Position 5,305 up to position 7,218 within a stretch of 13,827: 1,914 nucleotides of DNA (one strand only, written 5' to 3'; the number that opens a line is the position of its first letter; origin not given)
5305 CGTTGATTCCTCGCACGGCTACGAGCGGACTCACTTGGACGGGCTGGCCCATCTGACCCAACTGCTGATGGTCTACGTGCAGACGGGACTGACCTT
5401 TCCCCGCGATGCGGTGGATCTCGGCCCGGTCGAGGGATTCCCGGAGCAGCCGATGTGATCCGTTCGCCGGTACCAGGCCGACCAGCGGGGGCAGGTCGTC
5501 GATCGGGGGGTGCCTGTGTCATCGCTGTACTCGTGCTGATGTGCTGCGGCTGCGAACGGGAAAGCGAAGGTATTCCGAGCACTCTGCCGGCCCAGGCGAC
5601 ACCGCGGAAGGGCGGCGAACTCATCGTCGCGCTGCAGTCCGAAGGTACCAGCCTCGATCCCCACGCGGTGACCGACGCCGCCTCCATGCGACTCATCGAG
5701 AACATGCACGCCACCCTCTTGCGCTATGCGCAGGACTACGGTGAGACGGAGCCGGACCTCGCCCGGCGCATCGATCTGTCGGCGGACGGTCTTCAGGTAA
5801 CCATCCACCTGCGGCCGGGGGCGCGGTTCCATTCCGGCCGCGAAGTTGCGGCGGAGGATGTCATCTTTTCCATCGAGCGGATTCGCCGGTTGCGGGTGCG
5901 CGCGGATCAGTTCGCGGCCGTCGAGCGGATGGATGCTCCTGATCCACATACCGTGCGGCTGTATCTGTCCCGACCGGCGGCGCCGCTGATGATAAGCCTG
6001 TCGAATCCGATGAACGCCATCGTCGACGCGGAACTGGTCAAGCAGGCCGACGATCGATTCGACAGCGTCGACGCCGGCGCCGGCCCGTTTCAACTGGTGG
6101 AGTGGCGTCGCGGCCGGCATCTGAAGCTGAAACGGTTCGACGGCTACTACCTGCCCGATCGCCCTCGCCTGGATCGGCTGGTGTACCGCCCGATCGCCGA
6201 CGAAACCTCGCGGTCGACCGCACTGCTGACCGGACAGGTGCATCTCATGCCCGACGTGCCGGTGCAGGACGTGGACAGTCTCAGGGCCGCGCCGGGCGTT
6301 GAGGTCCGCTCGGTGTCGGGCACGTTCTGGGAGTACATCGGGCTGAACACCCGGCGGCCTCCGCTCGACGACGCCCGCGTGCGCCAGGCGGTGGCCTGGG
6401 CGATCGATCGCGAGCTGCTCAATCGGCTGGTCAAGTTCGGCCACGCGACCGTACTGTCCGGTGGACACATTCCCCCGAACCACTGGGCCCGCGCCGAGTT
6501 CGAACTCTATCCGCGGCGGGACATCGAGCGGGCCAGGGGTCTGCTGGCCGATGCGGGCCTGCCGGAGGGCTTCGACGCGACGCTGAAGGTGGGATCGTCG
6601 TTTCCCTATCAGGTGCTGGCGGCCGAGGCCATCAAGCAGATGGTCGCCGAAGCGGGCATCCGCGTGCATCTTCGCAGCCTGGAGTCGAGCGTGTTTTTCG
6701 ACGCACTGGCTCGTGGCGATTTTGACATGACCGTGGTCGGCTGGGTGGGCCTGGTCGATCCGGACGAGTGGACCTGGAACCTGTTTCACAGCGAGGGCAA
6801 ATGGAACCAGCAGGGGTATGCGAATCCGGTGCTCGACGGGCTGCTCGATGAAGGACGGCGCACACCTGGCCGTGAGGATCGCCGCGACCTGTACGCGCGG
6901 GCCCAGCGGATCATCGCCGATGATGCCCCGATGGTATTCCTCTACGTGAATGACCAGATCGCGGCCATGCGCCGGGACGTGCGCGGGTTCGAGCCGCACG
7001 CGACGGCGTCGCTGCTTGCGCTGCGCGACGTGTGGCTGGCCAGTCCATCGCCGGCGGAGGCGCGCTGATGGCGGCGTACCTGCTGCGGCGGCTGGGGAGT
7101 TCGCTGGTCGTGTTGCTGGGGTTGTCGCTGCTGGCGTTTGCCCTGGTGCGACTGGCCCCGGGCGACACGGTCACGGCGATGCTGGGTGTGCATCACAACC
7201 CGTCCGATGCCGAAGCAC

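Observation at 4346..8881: NAGGN genes fused by overlapping codons to a Dpp/Opp-type SBP and two permeases, with no ATPase genes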

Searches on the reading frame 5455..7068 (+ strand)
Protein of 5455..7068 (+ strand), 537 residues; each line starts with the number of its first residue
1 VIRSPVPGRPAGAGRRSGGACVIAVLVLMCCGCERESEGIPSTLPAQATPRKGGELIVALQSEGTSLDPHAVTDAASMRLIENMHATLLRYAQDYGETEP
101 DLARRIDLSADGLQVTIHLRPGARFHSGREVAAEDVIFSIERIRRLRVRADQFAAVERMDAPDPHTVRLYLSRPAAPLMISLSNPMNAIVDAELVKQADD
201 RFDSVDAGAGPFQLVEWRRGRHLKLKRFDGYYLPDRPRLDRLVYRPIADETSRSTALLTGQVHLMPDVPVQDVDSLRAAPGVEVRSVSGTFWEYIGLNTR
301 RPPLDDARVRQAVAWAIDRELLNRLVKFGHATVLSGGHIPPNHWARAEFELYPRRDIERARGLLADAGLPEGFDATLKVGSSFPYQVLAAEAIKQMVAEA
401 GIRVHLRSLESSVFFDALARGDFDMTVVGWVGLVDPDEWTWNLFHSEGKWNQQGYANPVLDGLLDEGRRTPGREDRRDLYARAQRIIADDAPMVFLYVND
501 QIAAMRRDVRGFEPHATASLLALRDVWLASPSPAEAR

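Call 3: search_protein_families(library=pfam, proteins=[window:5455-7068:+])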
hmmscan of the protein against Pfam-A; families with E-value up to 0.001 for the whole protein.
window:5455-7068:+ (537 aa): 2 families
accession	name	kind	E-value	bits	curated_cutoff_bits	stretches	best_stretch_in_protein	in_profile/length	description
PF00496.27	SBP_bac_5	-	1.5e-83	281.4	32.4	1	98-449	2-366/368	Bacterial extracellular solute-binding proteins, family 5 Middle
PF04069.17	OpuAC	-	1.5e-06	28.4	21.2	1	380-434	6-62/257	Substrate binding domain of ABC-type glycine betaine transport system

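Call 13: search_protein_families(library=ncbifam, proteins=[window:5455-7068:+])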
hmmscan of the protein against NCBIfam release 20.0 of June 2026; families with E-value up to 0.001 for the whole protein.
window:5455-7068:+ (537 aa): 11 families
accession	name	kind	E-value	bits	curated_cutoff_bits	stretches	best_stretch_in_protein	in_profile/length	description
NF011942.0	PRK15413.1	equivalog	5.6e-54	183.7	594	1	54-512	28-496/512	glutathione ABC transporter substrate-binding protein GsiB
NF043070.1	DppA_dipep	equivalog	1.8e-41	142.3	1005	1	84-512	60-519/535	dipeptide ABC transporter periplasmic-binding protein DppA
NF045468.1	Opp5A_nikA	equivalog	8.3e-41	140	600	1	52-516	16-476/488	nickel ABC transporter substrate-binding protein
NF045467.1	Opp4A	equivalog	9.2e-41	139.7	650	2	207-516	208-545/556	oligopeptide ABC transporter substrate-binding protein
NF011689.0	PRK15109.1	equivalog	8.2e-35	120.5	560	1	112-512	93-523/547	ABC transporter substrate-binding protein SapA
NF011684.0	PRK15104.1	equivalog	2.2e-28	99.3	947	2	160-502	163-514/543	oligopeptide ABC transporter substrate-binding protein OppA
TIGR02294.1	nickel_nikA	equivalog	2.1e-27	95.8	393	1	55-509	7-483/501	nickel ABC transporter substrate-binding protein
NF007287.0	PRK09755.1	equivalog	2.2e-20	73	1098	1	62-518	41-522/535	ABC transporter substrate-binding protein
TIGR04028.1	SBP_KPN_01854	hypoth_equivalog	5.3e-19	68.2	468.5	1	94-517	40-498/509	TIGR04028 family ABC transporter substrate-binding protein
NF010149.0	PRK13626.1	equivalog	7.2e-18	64.5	476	1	73-232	139-290/552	HTH-type transcriptional regulator SgrR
NF047575.1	opine_bind_CntA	exception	7.3e-17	61.1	800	1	22-494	13-498/535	staphylopine-dependent metal ABC transporter substrate-binding lipoprotein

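Call 17: find_encoding_contigs(protein=window:5455-7068:+, flank=10000, max_places=6)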
Protein window:5455-7068:+ (537 aa): no gene with exactly this product is on record in the collection.

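Call 20: find_homologous_proteins(query=window:5455-7068:+, max_evalue=1e-30)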
Query window:5455-7068:+ (537 aa): 265 proteins with E <= 1e-30 among 8000 candidates; the best 120 are listed.
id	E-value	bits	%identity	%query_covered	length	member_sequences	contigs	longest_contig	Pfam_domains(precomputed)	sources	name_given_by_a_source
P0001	0.0e+0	1153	100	95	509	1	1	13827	PF04069.18,PF00496.28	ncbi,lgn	-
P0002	7.1e-199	680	63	90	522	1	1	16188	PF04069.18,PF00496.28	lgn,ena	-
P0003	1.6e-195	669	58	96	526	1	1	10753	PF00496.28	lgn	-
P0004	4.6e-193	661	57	95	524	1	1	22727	PF00496.28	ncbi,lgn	-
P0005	1.1e-191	656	58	95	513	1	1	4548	PF00496.28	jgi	jgi:peptide/nickel transport system substrate-binding protein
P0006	2.3e-191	655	59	95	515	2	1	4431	PF00496.28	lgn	-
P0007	1.0e-190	653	57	97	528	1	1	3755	PF04069.18,PF00496.28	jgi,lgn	jgi:peptide/nickel transport system substrate-binding protein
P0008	9.6e-190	650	59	93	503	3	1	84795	PF00496.28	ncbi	-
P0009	2.3e-189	649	56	95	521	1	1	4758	PF00496.28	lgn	-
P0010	3.6e-189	648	57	93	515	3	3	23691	PF00496.28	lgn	-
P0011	4.3e-189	648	58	95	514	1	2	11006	PF00496.28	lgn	-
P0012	3.0e-188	645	57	96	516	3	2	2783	PF00496.28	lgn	-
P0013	2.8e-187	642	59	93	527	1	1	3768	PF04069.18,PF00496.28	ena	-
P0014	6.8e-187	640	59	91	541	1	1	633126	PF00496.28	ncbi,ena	-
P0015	1.4e-184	633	59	93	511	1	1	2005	PF00496.28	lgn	-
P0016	1.6e-184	633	61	89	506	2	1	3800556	PF00496.28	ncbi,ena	-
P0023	4.9e-179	614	53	95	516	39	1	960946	PF00496.28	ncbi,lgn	ncbi:ABC transporter substrate-binding protein [Planifilum fimeticola]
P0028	3.1e-178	612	56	97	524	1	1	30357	PF00496.28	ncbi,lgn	-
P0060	1.2e-168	580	53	94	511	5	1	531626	PF00496.28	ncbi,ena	-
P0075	2.5e-165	569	53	94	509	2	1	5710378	PF00496.28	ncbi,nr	ncbi:peptide ABC transporter substrate-binding protein [Planctomycetales bacterium ZRK34]|nr:peptide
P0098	6.5e-158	545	49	95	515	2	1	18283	PF00496.28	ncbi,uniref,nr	ncbi:ABC transporter substrate-binding protein [Bacillus alveayuensis]|uniref:ABC transporter substr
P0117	4.8e-152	525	53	93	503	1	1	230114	PF00496.28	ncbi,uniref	ncbi:ABC transporter substrate-binding protein [Vulgatibacter sp.]|uniref:ABC transporter substrate-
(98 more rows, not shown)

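Call 21: find_encoding_contigs(protein=P0001, flank=10000, max_places=3)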
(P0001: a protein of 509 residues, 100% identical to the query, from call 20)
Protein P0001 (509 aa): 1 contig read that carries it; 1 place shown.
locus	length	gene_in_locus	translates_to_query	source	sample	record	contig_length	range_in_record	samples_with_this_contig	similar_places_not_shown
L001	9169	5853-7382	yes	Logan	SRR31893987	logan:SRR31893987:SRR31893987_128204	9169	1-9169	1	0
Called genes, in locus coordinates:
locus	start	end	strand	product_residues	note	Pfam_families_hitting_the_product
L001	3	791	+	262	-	?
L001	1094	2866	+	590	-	PF13522:GATase_6, PF13537:GATase_7, PF00733:Asn_synthase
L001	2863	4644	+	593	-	PF00583:Acetyltransf_1, PF13508:Acetyltransf_7, PF02655:ATP-grasp_3 (faint), PF08443:RimK (faint), PF14397:ATPgrasp_ST (faint), PF07478:Dala_Dala_lig_C (weak)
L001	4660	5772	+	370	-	PF05343:Peptidase_M42, PF01546:Peptidase_M20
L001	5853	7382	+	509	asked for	PF00496:SBP_bac_5, PF04069:OpuAC (weak)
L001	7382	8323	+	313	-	PF19300:BPD_transp_1_N, PF00528:BPD_transp_1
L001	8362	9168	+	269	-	?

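Call 22: find_encoding_contigs(protein=P0016, flank=10000, max_places=3)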
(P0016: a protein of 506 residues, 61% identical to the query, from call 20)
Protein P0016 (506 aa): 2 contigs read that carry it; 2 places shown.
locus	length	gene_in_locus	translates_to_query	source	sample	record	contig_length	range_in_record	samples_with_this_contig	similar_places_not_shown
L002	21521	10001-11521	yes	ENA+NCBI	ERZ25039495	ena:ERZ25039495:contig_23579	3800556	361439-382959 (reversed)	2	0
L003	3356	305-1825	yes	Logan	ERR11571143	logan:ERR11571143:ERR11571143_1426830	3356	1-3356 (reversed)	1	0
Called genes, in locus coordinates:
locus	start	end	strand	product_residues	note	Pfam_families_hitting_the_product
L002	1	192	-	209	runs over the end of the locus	-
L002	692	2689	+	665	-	PF18793:nos_propeller_2, PF18764:nos_propeller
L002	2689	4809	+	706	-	PF04205:FMN_bind (weak), PF12801:Fer4_5, PF27538:NosR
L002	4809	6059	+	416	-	PF05048:NosD, PF13229:Beta_helix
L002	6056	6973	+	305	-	PF00005:ABC_tran, PF13304:AAA_21 (faint)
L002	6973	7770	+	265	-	PF12679:ABC2_membrane_2, PF12730:ABC2_membrane_4 (weak), PF12698:ABC2_membrane_3, PF13346:ABC2_membrane_5 (weak)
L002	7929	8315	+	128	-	PF05573:NosL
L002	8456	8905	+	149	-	PF00034:Cytochrom_C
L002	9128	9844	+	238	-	PF00027:cNMP_binding, PF13545:HTH_Crp_2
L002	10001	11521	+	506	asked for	PF00496:SBP_bac_5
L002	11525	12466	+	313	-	PF19300:BPD_transp_1_N (weak), PF00528:BPD_transp_1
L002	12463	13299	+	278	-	PF12911:OppC_N (weak), PF00528:BPD_transp_1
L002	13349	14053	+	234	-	PF13460:NAD_binding_10 (weak)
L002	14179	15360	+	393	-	PF01510:Amidase_2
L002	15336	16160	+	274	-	-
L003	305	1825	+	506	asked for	PF00496:SBP_bac_5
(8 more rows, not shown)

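Call 24: find_encoding_contigs(protein=P0075, flank=10000, max_places=2)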
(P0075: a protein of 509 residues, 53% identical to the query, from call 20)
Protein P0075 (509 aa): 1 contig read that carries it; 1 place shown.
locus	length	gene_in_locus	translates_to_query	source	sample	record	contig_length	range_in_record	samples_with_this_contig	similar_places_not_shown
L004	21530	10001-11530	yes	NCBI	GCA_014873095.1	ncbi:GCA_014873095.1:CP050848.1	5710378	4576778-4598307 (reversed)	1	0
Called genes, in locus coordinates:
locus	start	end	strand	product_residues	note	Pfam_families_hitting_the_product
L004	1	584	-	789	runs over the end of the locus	PF26549:Tricorn_N (weak), PF07676:PD40 (faint), PF18582:HZS_alpha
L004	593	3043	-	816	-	PF18582:HZS_alpha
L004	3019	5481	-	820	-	PF18582:HZS_alpha, PF13442:Cytochrome_CBB3 (faint)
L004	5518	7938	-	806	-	PF26549:Tricorn_N (faint), PF18582:HZS_alpha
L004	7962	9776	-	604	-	PF12894:ANAPC4_WD40 (faint), PF21783:YNCE (faint), PF23381:Beta-prop_IFT122_1st (faint), PF25174:Beta-prop_THOC3 (weak), PF00034:Cytochrom_C (faint), PF03150:CCP_MauG (faint)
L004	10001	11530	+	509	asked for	PF00496:SBP_bac_5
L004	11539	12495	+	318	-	PF19300:BPD_transp_1_N, PF00528:BPD_transp_1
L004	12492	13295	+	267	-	PF00528:BPD_transp_1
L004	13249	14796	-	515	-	PF13385:Laminin_G_3 (weak)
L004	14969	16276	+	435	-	PF01011:PQQ (faint), PF13570:Beta-prop_ACSF4 (faint), PF13360:PQQ_2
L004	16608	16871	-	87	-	-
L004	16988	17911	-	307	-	PF03781:FGE-sulfatase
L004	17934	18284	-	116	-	-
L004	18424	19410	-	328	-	PF01609:DDE_Tnp_1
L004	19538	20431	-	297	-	-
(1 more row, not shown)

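Call 25: find_encoding_contigs(protein=P0023, flank=10000, max_places=2)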
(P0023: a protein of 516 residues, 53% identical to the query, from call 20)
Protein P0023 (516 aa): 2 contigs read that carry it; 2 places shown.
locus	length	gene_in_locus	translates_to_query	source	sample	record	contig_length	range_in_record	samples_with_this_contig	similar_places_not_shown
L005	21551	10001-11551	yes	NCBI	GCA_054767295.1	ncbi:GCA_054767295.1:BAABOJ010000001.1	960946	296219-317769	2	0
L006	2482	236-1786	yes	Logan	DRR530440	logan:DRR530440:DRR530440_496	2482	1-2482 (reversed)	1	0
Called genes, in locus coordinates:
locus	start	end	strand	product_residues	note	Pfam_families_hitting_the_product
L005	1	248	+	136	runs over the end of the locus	-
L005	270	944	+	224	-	PF04012:PspA_IM30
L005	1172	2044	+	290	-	PF13349:DUF4097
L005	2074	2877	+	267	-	PF09922:LiaF-like_C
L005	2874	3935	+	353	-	PF00672:HAMP, PF07730:HisKA_3, PF02518:HATPase_c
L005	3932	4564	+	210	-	PF00072:Response_reg, PF00196:GerE, PF08281:Sigma70_r4_2 (weak)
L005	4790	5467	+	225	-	PF01048:PNP_UDP_1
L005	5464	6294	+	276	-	PF02621:VitK2_biosynth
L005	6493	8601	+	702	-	PF07732:Cu-oxidase_3, PF00394:Cu-oxidase, PF07731:Cu-oxidase_2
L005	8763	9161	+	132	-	-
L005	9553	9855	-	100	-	-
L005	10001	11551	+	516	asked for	PF00496:SBP_bac_5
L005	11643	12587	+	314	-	PF19300:BPD_transp_1_N, PF00528:BPD_transp_1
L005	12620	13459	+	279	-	PF12911:OppC_N, PF00528:BPD_transp_1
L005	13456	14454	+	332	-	PF00005:ABC_tran, PF13304:AAA_21, PF08352:oligo_HPY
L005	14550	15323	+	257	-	PF06267:DUF1028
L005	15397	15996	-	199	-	PF00163:Ribosomal_S4, PF01479:S4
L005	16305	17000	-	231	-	PF02390:Methyltransf_4, PF13847:Methyltransf_31 (weak)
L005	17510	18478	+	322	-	PF01261:AP_endonuc_2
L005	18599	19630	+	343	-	PF01408:GFO_IDH_MocA, PF02894:GFO_IDH_MocA_C, PF22725:GFO_IDH_MocA_C3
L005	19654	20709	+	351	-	PF01408:GFO_IDH_MocA, PF03447:NAD_binding_3 (weak), PF22725:GFO_IDH_MocA_C3, PF02894:GFO_IDH_MocA_C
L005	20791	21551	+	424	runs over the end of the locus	PF01547:SBP_bac_1, PF13416:SBP_bac_8, PF13343:SBP_bac_6 (faint)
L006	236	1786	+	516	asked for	PF00496:SBP_bac_5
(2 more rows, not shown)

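Call 28: find_related_loci(query=A1, collection=genome_contigs, flank=10000)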
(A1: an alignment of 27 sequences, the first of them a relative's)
Query A1 (509 aa) in genome_contigs; peptide patterns used: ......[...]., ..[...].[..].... (x = any residue, [..] = any of these).
170 stretches matched a pattern; 141 encode a relative of the query (tblastn E <= 1e-3); the best 80 are kept; 80 distinct loci.
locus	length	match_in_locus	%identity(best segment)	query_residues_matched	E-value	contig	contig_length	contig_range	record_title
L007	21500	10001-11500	59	1-501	0e+0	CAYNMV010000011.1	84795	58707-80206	MAG TPA_asm: uncultured Tepidisphaeraceae bacterium isolate SRP268622_co1_281 genome assembly, contig: NODE_415_length_8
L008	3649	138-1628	58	2-502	0e+0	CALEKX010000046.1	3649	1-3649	MAG TPA_asm: uncultured Phycisphaerales bacterium isolate SRR5251193_bin.28_CONCOCT_v1.1_MAG genome assembly, contig: ER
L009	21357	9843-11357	58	1-500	0e+0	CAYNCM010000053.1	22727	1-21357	MAG TPA_asm: uncultured Planctomycetaceae bacterium isolate SRP141376_co4_294 genome assembly, contig: NODE_4029_length_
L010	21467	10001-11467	59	13-501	0e+0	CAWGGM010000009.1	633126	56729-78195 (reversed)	MAG: uncultured proteobacterium isolate MFD02923.bin.1.35 genome assembly, contig: contig_21072, whole genome shotgun se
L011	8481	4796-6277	56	2-500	0e+0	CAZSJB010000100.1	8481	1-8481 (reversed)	MAG TPA_asm: uncultured Tepidisphaeraceae bacterium isolate SRP268622_co1_126 genome assembly, contig: NODE_20350_length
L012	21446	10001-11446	61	23-502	0e+0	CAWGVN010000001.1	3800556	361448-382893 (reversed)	MAG: uncultured delta proteobacterium isolate MFD02416.bin.1.415 genome assembly, contig: contig_23579, whole genome sho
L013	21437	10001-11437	61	26-502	0e+0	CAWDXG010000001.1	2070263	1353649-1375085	MAG: uncultured delta proteobacterium isolate MFD05684.bin.2.78 genome assembly, contig: contig_25481, whole genome shot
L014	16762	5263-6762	54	1-500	5e-180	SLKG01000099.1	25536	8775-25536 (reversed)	MAG: Kiritimatiellae bacterium isolate CSSed165cm_264 CSSed16-5cm-3719, whole genome shotgun sequence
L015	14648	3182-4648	57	4-498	7e-180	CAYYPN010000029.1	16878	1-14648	MAG TPA_asm: uncultured Planctomycetaceae bacterium isolate SRP141376_co4_249 genome assembly, contig: NODE_5867_length_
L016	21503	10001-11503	58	1-500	4e-178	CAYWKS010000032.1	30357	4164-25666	MAG TPA_asm: uncultured Planctomycetaceae bacterium isolate SRP128890_co1_185 genome assembly, contig: NODE_2562_length_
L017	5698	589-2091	54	2-505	3e-180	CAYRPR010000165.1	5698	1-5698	MAG TPA_asm: uncultured Verrucomicrobiota bacterium isolate SRP193661_co1_204 genome assembly, contig: NODE_14130_length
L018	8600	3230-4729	53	1-501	1e-175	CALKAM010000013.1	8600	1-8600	MAG TPA_asm: uncultured Planifilum sp. isolate SRR6713629_bin.89_CONCOCT_v1.1_MAG genome assembly, contig: ERZ794981.348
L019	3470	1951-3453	53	3-501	0e+0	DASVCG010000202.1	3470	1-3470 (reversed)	MAG TPA_asm: Phycisphaeraceae bacterium isolate SMAG_U2000 k141_1228591, whole genome shotgun sequence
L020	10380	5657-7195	54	3-508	7e-175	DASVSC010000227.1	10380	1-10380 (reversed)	MAG TPA_asm: Tepidisphaeraceae bacterium isolate SMAG_U3252 k141_732778, whole genome shotgun sequence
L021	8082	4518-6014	55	2-500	2e-174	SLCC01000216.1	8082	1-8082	MAG: Gemmatimonadetes bacterium isolate CSSed162cmB_488R1 CSSed16-2cmB-38339, whole genome shotgun sequence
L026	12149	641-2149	54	1-504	1e-172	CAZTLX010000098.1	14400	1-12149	MAG TPA_asm: uncultured Phycisphaeraceae bacterium isolate SRP072547_co1_236 genome assembly, contig: NODE_7370_length_1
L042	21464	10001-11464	54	3-496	5e-159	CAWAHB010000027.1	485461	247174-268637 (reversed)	MAG: uncultured delta proteobacterium isolate MFD04944.bin.2.198 genome assembly, contig: contig_74839, whole genome sho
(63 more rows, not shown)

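Call 33: search_solved_structures(query=window:5455-7068:+, max_evalue=1e-20)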
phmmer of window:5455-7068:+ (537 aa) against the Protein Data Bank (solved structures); distinct sequences matched with E-value up to 1e-20: 37.
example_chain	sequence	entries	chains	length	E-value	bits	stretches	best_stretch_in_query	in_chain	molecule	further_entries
6hlx_A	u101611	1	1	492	4.8e-62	213.4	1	55-513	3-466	AgaA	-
5u4o_A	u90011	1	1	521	6e-54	186.7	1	19-513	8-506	ABC transporter substrate-binding protein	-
1uqw_A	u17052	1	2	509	3.5e-50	174.3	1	53-512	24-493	PUTATIVE BINDING PROTEIN YLIB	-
6ofq_A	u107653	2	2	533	2.6e-49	171.4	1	48-513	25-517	Heme-binding protein A / AI-2 binding protein A | Heme-binding protein A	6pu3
8z1z_F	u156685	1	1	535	4.8e-43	150.7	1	89-512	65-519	Dipeptide-binding protein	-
1dpp_A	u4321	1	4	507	6.7e-43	150.2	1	88-512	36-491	DIPEPTIDE BINDING PROTEIN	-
8z1y_F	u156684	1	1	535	7.5e-43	150.1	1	87-512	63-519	Dipeptide-binding protein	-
7kz8_A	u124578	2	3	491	8.9e-43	149.8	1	54-513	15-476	Peptide/nickel transport system substrate-binding protein AapF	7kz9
1dpe_A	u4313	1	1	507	4.6e-42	147.5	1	89-512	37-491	DIPEPTIDE-BINDING PROTEIN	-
5isu_A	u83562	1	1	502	4.9e-40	140.8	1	50-506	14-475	Lmo0135 protein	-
8upi_A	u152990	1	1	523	6.2e-40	140.4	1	50-501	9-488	Peptide ABC transporter substrate-binding protein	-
3m8u_A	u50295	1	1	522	2.9e-38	134.9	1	64-503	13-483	Heme-binding protein A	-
6tfq_A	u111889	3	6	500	2.7e-36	128.4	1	58-494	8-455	ABC transporter substrate-binding protein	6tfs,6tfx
1xoc_A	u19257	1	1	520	3.1e-36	128.2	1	46-529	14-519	Oligopeptide-binding protein appA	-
5f1q_A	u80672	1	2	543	1.6e-35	125.9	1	87-512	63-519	Periplasmic dipeptide transport protein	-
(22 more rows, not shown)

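Call 34: search_solved_structures(query=L005:14550-15323:+, max_evalue=0.001)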
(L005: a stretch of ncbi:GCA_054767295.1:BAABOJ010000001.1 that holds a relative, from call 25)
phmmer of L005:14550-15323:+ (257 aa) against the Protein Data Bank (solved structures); distinct sequences matched with E-value up to 0.001: 1.
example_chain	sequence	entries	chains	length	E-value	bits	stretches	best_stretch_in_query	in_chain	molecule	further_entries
2imh_A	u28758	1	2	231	7.4e-26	94.4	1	5-212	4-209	Hypothetical protein UNP Q5LQD5_SILPO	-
